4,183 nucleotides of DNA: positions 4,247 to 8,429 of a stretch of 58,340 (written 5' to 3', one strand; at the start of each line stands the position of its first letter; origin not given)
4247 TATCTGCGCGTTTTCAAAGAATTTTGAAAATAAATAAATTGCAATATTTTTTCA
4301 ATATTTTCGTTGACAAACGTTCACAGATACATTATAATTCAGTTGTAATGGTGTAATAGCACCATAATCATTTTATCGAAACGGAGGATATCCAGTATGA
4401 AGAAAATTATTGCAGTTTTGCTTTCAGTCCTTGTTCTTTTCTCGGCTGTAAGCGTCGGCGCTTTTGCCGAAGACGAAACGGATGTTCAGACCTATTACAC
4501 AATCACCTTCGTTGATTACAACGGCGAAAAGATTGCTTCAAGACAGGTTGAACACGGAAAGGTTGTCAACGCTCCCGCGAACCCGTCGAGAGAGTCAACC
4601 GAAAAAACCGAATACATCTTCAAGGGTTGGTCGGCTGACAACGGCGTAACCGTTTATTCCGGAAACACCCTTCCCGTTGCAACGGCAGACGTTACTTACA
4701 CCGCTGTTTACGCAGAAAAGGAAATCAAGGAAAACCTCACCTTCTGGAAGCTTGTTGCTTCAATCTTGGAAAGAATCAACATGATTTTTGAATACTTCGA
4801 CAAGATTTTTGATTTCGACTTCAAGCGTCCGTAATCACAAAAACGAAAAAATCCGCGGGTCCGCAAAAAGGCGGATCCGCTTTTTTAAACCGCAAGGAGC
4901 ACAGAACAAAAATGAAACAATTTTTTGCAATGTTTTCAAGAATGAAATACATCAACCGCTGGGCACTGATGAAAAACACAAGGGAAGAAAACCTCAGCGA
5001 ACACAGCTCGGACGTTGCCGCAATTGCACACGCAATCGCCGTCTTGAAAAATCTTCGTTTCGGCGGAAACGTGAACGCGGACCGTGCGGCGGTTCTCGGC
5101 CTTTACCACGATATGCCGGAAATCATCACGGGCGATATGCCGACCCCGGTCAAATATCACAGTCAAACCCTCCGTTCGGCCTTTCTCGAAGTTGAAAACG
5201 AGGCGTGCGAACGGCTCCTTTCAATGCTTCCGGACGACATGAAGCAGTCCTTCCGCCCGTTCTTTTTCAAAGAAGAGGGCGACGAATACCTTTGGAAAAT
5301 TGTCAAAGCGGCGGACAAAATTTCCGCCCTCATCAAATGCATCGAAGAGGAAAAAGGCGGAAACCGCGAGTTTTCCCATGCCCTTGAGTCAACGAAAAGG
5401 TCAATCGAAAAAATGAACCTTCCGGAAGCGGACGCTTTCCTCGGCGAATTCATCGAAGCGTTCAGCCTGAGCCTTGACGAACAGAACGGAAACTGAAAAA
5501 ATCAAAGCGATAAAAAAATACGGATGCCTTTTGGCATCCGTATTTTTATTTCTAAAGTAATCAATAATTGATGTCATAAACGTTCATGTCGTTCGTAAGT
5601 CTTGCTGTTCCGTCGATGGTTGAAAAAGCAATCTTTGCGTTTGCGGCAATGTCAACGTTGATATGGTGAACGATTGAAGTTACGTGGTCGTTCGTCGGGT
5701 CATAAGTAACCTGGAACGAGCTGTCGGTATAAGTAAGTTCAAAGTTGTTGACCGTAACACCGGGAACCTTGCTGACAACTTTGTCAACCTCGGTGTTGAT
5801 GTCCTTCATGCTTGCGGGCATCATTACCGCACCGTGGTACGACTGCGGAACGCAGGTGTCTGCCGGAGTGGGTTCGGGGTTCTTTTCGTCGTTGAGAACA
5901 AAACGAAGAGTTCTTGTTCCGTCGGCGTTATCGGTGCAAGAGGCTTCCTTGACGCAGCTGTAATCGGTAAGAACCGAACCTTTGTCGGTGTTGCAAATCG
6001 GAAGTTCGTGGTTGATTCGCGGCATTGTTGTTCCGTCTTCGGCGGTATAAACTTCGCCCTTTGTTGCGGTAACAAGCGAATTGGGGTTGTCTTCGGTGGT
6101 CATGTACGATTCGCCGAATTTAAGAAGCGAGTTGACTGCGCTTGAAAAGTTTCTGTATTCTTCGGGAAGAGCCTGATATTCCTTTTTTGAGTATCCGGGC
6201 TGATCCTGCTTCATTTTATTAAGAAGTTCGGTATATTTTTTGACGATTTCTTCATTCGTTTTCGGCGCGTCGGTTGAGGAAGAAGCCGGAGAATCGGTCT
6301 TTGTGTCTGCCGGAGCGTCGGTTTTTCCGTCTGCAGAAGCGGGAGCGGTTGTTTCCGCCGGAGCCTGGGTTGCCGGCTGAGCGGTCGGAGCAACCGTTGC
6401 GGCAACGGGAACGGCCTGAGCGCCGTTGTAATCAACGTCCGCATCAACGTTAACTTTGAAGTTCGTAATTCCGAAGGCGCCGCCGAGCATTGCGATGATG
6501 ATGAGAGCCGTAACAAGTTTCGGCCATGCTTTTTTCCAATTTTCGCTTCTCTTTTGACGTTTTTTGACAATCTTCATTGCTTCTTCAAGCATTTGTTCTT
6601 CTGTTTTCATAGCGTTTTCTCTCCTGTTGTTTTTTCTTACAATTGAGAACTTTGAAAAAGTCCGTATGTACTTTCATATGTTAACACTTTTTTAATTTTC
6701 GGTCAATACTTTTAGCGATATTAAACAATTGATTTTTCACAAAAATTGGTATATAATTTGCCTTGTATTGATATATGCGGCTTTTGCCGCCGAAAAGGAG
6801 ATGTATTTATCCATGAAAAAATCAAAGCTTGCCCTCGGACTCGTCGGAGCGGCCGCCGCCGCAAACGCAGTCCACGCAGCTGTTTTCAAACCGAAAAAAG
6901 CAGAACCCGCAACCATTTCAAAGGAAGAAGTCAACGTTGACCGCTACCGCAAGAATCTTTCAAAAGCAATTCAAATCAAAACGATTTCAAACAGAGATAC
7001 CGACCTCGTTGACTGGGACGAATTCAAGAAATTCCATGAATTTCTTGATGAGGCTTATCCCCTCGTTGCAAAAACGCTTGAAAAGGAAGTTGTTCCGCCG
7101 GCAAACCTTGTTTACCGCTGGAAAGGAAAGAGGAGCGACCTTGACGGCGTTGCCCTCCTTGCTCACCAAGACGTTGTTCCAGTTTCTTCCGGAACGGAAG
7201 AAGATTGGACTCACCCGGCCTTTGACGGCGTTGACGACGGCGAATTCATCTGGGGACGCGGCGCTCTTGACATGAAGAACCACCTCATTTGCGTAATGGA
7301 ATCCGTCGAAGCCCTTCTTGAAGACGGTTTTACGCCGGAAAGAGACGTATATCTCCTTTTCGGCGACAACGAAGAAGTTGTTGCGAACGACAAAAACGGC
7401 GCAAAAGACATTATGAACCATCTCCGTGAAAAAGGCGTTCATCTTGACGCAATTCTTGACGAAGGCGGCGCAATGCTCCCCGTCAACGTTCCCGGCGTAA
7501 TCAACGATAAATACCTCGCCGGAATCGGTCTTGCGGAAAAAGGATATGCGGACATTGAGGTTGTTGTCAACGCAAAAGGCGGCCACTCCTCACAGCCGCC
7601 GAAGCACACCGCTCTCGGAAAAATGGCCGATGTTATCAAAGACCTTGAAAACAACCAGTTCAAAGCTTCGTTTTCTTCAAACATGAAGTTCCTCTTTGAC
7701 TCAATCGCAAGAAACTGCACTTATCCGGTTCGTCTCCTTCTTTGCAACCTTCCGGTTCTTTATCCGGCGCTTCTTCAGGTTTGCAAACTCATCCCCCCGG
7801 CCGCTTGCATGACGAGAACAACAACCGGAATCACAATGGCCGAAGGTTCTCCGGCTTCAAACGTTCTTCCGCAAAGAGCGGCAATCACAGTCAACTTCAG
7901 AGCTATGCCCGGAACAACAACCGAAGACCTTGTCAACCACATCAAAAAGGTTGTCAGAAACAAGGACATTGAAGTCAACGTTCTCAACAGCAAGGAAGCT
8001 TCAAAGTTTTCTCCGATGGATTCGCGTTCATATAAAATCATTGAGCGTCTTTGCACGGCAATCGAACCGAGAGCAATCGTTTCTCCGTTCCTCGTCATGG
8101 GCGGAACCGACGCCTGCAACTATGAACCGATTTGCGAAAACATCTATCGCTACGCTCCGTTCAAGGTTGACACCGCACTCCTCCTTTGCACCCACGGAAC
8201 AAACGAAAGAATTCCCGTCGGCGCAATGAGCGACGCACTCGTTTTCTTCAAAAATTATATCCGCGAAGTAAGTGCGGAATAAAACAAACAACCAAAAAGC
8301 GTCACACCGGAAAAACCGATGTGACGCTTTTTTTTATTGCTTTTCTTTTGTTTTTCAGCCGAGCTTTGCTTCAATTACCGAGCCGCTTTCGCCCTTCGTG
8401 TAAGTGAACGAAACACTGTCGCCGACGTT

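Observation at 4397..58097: Five unrelated Sec-signal proteins share an aromatic amphipathic C-terminal tail (KGF / FWK type)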

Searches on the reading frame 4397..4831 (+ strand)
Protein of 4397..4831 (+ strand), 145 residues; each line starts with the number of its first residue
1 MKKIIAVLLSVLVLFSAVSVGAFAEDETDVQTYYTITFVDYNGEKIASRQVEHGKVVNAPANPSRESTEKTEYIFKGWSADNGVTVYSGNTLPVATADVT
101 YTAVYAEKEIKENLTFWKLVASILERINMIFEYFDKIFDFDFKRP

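Call 8: search_protein_families(library=pfam, proteins=[window:4397-4831:+], max_evalue=0.1)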
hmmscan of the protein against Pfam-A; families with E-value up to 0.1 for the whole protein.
window:4397-4831:+ (145 aa): 2 families
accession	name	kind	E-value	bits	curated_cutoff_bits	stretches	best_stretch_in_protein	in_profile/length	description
PF09479.16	Flg_new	-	1.8e-09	38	27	1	34-103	1-64/65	Listeria-Bacteroides repeat domain (List_Bact_rpt)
PF18998.6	Flg_new_2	-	0.001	19.4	23.6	1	35-108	2-72/73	Divergent InlB B-repeat domain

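Call 9: search_protein_families(library=ncbifam, proteins=[window:4397-4831:+], max_evalue=0.1)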
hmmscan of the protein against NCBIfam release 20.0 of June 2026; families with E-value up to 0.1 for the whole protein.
window:4397-4831:+ (145 aa): 4 families
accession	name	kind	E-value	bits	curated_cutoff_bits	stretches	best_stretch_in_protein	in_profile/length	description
NF053819.1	EF0750_LPXTG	subfamily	0.00015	22.2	47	1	1-70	1-68/105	EF2685/EF0750 family sortase-dependent surface protein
TIGR02543.1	List_Bact_rpt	repeat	0.00075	19.8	20.95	1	70-104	3-39/44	TIGR02543 family repeat protein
NF046016.1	LMxysn_1693_fam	subfamily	0.018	15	70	1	1-71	1-74/150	LMxysn_1693 family intestinal colonization protein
TIGR01655.1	yxeA_fam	subfamily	0.065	13.9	29.65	1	1-51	1-51/114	YxeA family protein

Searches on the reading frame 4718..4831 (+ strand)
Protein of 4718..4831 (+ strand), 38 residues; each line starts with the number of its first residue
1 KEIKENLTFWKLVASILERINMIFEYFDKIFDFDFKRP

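Call 10: search_protein_families(library=ncbifam, proteins=[window:4718-4831:+], max_evalue=10)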
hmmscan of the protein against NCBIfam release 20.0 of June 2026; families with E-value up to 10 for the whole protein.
seq(38 aa): 0 families

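Call 11: search_protein_families(library=pfam, proteins=[window:4718-4831:+], max_evalue=10)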
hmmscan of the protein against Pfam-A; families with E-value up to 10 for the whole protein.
seq(38 aa): 0 families

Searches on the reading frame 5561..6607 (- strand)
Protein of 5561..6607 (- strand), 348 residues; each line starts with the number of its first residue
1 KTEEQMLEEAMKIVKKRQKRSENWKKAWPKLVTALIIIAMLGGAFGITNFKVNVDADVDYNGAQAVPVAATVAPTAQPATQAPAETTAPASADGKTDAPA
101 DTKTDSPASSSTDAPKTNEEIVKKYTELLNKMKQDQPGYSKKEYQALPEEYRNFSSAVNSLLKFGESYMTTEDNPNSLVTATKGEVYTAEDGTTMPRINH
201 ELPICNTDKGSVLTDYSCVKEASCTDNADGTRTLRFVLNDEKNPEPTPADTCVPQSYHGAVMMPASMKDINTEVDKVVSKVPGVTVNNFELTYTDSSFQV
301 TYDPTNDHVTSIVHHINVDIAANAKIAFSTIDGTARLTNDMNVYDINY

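Call 37: search_protein_families(library=pfam, proteins=[window:5561-6607:-], max_evalue=0.001)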
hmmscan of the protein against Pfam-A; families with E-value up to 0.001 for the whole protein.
window:5561-6607:- (348 aa): 0 families

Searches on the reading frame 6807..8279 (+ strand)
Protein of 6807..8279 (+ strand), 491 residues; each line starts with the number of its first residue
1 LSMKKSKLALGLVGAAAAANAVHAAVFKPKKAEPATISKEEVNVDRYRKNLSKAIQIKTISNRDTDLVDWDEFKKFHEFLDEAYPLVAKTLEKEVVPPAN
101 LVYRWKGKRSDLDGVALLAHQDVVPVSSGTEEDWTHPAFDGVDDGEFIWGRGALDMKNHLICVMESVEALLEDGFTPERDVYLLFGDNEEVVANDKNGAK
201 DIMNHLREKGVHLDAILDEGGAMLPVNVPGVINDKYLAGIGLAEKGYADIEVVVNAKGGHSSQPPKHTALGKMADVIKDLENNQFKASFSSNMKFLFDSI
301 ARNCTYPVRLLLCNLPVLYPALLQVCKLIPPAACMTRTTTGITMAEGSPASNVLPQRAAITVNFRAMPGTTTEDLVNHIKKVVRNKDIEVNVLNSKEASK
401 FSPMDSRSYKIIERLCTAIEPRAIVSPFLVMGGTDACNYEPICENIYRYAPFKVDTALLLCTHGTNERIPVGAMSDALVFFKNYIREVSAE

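Call 37: search_protein_families(library=pfam, proteins=[window:6807-8279:+], max_evalue=0.001)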
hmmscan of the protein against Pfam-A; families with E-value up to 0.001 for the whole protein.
window:6807-8279:+ (491 aa): 3 families
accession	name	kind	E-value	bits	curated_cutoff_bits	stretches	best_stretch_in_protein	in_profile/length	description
PF01546.33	Peptidase_M20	-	2.3e-22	80.4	24.6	1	116-486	1-205/206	Peptidase family M20/M25/M40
PF07687.19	M20_dimer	-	9.5e-14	51.7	21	1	243-388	2-104/107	Peptidase dimerisation domain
PF04389.22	Peptidase_M28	-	0.00037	20.7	21.3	1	100-204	1-79/193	Peptidase family M28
